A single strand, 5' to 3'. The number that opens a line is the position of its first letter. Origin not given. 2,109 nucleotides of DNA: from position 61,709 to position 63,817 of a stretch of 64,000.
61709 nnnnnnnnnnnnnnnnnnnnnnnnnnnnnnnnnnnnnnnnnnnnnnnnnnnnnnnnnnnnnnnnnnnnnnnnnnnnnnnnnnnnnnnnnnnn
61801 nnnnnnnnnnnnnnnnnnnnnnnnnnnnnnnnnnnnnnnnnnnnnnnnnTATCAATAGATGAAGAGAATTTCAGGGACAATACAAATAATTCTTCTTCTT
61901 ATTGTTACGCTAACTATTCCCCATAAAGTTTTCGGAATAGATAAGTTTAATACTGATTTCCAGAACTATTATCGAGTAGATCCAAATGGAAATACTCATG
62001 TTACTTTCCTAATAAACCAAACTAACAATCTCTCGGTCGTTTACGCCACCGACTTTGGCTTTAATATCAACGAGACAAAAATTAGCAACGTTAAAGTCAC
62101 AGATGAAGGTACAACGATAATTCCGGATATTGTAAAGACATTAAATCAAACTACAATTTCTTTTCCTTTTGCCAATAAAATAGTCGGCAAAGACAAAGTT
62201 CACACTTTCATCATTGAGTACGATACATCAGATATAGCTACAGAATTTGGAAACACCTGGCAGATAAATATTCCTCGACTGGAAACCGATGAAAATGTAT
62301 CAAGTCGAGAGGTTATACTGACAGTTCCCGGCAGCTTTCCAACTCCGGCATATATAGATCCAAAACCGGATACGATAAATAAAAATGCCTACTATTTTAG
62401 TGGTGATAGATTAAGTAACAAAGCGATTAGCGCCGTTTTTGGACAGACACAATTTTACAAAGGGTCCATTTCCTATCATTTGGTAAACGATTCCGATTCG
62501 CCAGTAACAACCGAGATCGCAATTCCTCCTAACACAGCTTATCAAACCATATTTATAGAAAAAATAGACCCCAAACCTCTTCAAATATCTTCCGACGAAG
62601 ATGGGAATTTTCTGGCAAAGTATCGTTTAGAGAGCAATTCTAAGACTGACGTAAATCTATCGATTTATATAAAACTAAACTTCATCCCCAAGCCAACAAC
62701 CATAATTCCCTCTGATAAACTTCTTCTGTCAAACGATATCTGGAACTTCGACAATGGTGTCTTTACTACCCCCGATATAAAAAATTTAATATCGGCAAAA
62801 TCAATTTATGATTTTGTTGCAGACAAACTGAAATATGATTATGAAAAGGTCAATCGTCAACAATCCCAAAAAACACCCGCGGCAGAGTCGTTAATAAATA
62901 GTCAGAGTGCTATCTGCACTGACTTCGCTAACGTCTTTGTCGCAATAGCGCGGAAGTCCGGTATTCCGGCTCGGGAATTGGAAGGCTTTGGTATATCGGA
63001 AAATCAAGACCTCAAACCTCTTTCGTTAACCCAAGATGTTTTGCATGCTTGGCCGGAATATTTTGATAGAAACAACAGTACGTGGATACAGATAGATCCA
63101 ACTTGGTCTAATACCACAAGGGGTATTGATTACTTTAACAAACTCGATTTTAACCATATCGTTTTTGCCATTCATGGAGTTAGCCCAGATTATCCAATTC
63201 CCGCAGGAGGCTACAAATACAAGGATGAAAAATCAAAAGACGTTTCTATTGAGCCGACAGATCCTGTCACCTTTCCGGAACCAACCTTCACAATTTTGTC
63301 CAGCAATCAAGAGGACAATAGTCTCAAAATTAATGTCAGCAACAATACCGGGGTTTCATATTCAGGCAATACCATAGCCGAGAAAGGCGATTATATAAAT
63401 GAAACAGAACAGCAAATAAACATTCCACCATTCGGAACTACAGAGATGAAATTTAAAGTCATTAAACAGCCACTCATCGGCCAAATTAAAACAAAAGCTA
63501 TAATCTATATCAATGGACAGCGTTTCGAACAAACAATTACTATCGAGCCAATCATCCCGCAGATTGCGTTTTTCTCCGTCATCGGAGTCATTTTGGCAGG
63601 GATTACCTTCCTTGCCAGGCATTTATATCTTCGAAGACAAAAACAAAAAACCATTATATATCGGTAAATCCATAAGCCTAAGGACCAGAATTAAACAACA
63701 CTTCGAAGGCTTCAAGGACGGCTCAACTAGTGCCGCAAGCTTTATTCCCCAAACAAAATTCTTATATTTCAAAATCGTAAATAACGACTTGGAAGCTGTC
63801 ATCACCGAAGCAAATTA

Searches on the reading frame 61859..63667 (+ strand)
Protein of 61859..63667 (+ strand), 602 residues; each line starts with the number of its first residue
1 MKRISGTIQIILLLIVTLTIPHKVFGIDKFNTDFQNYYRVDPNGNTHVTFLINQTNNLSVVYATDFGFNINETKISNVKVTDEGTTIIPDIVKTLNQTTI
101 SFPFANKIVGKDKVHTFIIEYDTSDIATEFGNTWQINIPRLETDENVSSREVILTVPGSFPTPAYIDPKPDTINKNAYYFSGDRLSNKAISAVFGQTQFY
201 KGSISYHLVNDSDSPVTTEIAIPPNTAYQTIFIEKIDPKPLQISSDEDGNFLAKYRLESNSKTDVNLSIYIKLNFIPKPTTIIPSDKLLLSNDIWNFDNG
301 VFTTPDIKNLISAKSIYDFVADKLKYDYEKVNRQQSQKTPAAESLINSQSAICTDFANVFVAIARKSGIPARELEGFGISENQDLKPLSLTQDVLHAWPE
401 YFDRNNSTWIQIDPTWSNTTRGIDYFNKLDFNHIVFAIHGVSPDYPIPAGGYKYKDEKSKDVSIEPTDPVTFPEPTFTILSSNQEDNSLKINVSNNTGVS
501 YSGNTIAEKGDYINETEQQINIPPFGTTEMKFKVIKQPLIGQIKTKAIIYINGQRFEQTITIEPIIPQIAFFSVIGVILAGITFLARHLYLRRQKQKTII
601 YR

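Call 3: search_protein_families(library=pfam, proteins=[window:61859-63667:+], max_evalue=0.1)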
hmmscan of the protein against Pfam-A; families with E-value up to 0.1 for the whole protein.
window:61859-63667:+ (602 aa): 2 families
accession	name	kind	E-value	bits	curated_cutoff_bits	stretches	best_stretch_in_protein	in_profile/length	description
PF01841.26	Transglut_core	-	2.4e-17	63.6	23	1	312-414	17-108/108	Transglutaminase-like superfamily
PF04473.18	DUF553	-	0.00036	20.4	20.5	1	312-367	18-78/140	Transglutaminase-like domain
